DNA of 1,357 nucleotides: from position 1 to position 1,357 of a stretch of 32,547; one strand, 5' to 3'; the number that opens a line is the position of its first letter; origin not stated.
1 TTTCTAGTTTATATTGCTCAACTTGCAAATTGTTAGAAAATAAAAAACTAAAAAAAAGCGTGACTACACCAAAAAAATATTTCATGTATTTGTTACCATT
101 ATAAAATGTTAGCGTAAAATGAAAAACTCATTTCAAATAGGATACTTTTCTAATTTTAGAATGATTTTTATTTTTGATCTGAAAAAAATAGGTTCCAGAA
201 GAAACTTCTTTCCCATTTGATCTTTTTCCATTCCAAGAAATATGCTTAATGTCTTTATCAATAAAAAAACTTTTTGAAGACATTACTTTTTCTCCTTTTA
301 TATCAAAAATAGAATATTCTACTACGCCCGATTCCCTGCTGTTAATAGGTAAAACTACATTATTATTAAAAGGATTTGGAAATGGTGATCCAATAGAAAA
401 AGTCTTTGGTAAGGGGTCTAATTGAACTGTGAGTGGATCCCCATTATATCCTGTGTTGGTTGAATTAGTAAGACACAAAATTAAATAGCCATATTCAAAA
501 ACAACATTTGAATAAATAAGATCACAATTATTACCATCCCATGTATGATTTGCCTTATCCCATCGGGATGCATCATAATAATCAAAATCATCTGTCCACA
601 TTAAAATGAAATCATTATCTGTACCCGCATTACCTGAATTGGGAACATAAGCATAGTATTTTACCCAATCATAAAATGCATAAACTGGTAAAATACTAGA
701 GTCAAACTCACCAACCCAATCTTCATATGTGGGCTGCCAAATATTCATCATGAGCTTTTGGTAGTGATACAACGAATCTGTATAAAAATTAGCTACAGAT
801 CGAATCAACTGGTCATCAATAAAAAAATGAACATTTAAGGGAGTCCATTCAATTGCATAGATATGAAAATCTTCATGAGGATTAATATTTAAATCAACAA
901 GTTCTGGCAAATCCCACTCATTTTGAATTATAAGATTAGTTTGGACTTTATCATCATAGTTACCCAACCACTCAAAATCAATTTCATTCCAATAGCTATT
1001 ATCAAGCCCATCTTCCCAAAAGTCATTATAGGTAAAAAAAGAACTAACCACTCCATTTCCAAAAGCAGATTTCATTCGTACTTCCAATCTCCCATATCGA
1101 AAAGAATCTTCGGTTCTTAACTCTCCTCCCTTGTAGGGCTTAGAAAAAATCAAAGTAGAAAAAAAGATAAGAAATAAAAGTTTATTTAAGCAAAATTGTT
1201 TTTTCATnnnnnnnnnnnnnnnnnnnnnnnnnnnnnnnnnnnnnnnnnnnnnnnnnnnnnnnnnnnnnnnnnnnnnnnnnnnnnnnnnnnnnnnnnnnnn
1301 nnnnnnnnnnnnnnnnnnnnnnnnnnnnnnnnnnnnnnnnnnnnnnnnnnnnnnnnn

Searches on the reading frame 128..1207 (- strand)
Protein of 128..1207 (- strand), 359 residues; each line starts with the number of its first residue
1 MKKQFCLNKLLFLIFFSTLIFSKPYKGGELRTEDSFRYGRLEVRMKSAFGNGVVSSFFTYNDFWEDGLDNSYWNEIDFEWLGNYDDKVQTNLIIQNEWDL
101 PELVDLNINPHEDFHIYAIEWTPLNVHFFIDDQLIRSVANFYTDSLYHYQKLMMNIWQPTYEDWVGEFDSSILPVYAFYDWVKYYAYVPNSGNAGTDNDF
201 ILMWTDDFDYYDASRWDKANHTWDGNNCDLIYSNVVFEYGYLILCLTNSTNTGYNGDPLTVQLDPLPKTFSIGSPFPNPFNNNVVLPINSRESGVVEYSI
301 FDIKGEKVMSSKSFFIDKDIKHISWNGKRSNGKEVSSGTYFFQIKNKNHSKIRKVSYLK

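Call 20: search_protein_families(library=pfam, proteins=[window:128-1207:-], max_evalue=0.00001)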
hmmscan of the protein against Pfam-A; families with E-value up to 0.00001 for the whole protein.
window:128-1207:- (359 aa): 2 families
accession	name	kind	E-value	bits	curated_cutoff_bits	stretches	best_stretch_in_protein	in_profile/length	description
PF00722.28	Glyco_hydro_16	-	2.8e-29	102.3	22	1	23-159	28-159/175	Glycosyl hydrolases family 16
PF18962.6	Por_Secre_tail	-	6.5e-09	36.4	27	1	276-355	2-73/75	Secretion system C-terminal sorting domain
